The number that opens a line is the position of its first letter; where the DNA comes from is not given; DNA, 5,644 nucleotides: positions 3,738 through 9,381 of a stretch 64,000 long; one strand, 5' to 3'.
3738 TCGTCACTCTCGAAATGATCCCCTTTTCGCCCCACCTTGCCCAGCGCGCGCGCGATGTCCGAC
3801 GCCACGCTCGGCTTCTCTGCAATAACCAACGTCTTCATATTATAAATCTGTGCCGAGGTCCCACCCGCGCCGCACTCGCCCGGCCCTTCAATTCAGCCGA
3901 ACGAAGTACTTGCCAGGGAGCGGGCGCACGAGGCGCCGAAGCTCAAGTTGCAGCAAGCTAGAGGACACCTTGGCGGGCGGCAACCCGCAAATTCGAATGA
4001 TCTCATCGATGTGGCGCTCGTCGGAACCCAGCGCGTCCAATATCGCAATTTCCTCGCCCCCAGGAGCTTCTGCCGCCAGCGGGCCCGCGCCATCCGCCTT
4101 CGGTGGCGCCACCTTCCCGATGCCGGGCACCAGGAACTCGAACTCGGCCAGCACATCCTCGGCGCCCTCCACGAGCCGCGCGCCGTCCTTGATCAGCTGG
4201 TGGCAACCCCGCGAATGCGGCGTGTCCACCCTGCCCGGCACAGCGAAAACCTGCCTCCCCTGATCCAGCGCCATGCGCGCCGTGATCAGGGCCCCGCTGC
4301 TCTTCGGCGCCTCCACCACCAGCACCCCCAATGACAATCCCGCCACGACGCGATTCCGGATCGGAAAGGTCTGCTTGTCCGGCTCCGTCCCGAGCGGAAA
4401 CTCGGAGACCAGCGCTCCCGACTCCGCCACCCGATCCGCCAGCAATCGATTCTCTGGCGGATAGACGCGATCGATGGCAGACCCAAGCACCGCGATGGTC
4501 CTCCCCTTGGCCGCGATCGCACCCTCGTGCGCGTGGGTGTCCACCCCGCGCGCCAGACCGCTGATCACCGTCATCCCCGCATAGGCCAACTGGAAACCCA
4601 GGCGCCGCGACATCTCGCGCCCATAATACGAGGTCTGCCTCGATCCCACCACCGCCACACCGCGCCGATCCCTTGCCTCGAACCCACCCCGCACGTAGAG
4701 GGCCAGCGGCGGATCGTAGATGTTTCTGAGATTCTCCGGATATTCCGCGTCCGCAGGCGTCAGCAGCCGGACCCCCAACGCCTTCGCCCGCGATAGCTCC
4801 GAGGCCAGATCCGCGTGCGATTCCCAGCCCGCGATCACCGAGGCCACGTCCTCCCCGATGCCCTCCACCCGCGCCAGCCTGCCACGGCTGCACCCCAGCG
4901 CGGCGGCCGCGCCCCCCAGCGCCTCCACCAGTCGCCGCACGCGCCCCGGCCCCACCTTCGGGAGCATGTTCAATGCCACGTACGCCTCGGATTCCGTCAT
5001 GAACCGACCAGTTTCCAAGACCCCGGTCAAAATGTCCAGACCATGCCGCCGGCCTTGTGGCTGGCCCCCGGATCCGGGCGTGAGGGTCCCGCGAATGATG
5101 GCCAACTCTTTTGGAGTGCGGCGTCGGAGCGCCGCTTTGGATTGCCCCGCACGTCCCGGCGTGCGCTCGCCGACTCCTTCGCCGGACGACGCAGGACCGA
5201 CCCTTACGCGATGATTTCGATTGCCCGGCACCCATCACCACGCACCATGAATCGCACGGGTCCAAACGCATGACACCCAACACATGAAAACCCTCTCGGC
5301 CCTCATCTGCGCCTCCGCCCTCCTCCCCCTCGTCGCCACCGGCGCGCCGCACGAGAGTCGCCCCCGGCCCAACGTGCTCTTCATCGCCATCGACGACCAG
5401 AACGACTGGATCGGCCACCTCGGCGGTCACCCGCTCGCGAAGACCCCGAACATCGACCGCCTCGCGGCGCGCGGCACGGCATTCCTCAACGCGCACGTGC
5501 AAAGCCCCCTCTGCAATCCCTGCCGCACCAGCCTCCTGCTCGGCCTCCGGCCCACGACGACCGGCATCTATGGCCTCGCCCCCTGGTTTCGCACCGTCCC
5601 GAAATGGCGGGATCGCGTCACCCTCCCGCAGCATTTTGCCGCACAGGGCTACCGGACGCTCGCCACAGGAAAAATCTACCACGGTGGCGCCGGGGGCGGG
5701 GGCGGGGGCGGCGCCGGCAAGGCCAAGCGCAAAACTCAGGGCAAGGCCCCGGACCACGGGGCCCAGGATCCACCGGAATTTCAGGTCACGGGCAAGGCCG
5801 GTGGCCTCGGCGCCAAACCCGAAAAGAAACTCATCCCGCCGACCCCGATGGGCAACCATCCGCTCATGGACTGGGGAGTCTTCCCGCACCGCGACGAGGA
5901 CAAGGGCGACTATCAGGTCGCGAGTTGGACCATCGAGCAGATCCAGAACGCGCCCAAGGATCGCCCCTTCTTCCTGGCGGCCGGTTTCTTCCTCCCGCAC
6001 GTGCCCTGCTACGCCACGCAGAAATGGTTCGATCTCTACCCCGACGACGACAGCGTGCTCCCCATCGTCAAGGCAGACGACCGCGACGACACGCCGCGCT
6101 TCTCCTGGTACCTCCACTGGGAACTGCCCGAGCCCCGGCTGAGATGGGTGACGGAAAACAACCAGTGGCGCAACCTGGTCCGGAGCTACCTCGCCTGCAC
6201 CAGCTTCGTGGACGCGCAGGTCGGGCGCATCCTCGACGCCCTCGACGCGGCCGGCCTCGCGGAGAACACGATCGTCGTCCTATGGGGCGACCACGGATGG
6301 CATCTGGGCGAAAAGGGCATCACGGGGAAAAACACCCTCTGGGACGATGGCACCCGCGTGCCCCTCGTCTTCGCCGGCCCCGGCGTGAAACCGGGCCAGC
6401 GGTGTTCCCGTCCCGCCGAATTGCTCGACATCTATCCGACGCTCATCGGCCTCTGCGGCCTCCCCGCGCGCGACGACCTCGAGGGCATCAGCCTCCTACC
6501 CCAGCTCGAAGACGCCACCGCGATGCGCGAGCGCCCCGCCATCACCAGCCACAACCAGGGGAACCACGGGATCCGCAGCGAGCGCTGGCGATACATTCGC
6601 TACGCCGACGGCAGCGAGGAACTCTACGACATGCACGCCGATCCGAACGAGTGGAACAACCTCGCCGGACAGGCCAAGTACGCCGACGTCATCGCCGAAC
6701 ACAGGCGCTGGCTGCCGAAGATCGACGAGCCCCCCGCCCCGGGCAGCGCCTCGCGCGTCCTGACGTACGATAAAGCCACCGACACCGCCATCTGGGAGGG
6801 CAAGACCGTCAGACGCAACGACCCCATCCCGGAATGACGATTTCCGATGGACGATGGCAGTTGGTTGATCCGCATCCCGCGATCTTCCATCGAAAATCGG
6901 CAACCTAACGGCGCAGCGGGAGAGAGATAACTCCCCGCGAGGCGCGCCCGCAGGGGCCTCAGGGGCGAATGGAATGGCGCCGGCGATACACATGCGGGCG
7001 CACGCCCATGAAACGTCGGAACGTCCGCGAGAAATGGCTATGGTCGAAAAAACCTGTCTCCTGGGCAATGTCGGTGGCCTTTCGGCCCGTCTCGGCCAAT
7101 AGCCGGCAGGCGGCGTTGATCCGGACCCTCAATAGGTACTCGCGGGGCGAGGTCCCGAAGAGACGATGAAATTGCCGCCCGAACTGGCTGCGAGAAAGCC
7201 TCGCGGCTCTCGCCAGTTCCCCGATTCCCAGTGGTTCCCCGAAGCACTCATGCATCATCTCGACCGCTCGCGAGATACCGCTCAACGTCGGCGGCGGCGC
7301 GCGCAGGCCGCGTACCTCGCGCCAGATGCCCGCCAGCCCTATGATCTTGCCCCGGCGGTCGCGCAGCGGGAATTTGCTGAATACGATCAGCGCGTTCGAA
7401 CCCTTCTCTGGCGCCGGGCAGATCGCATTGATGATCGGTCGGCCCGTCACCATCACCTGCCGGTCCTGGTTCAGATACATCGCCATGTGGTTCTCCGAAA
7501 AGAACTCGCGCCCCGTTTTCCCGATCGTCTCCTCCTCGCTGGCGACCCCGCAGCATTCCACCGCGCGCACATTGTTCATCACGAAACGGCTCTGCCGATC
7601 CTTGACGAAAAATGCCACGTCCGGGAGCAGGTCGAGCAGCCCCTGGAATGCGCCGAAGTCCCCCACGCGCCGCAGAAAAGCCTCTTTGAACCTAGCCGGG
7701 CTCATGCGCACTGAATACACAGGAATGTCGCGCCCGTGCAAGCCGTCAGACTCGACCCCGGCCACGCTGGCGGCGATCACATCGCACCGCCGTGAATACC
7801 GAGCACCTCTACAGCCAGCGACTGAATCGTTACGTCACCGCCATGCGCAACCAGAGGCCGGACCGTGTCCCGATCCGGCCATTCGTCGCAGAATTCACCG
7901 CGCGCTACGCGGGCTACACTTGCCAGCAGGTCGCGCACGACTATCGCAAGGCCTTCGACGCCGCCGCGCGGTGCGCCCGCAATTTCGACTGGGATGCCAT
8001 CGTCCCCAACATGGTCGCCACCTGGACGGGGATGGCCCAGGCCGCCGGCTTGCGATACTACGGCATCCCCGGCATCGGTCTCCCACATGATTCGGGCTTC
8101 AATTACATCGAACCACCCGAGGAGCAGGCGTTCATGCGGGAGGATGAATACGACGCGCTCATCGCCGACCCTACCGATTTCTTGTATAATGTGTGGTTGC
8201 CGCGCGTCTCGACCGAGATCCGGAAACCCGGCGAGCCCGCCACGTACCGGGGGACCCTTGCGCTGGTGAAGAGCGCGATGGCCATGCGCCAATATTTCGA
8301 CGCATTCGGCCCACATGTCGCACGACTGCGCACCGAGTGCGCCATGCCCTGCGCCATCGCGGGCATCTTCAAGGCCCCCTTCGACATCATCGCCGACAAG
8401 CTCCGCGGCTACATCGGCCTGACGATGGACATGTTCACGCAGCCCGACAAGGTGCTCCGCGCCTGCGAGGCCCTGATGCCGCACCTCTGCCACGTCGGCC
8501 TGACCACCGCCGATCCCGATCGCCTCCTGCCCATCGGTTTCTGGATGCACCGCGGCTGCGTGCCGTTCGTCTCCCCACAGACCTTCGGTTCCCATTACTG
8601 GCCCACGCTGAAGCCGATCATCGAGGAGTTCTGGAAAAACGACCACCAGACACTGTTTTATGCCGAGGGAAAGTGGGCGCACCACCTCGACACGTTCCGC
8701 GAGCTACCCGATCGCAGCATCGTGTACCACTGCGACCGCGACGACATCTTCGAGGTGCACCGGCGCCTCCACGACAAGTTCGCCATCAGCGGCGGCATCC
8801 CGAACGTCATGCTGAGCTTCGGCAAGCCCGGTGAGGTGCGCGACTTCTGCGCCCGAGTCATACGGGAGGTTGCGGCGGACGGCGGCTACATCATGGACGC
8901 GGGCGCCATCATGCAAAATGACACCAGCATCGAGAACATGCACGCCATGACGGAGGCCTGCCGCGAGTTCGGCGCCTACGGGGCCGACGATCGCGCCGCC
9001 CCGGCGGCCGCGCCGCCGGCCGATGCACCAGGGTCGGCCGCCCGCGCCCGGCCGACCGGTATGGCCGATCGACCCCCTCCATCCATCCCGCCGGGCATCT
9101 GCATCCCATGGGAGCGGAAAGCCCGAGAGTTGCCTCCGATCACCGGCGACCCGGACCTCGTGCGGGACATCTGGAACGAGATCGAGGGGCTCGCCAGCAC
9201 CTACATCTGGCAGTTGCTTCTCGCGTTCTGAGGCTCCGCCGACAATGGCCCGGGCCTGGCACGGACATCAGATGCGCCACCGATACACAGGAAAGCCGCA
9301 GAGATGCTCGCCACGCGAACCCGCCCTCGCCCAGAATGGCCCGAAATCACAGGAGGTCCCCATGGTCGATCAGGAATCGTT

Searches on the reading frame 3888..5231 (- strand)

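Call 44: search_protein_families(library=pfam, proteins=[window:3888-5231:-], max_evalue=0.001)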
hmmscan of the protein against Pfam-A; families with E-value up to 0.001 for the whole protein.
window:3888-5231:- (447 aa): 3 families
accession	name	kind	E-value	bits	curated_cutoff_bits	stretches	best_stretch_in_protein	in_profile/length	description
PF02481.21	DNA_processg_A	-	3.9e-77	258.6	29.6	1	150-354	3-210/212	DNA recombination-mediator protein A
PF17782.7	DprA_WH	-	3.1e-15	56.4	22.9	1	385-441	5-61/61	DprA winged helix domain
PF18306.6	LDcluster4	-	7.9e-06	26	26.3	1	191-331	3-123/151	SLOG cluster4 family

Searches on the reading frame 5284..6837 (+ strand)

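Call 44: search_protein_families(library=pfam, proteins=[window:5284-6837:+], max_evalue=0.001)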
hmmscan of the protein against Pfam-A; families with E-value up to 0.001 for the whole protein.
window:5284-6837:+ (517 aa): 4 families
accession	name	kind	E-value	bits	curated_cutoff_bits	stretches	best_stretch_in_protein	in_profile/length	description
PF00884.28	Sulfatase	-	1.8e-43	149.5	25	1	29-392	1-300/301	Sulfatase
PF16347.10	SGSH_C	-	1.2e-14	55.2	29.3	1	342-477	1-148/154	N-sulphoglucosamine sulphohydrolase, C-terminal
PF01663.27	Phosphodiest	-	1.6e-06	28.4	23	0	308-340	190-222/342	Type I phosphodiesterase / nucleotide pyrophosphatase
PF02995.22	DUF229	-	0.00092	18.4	25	0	298-343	302-347/496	Protein of unknown function (DUF229)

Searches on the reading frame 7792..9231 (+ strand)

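Call 44: search_protein_families(library=pfam, proteins=[window:7792-9231:+], max_evalue=0.001)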
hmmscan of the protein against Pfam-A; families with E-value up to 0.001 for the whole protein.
window:7792-9231:+ (479 aa): 1 family
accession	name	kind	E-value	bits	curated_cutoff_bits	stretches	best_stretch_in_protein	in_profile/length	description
PF01208.23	URO-D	-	5.6e-21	75.4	23.9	2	175-392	125-345/346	Uroporphyrinogen decarboxylase (URO-D)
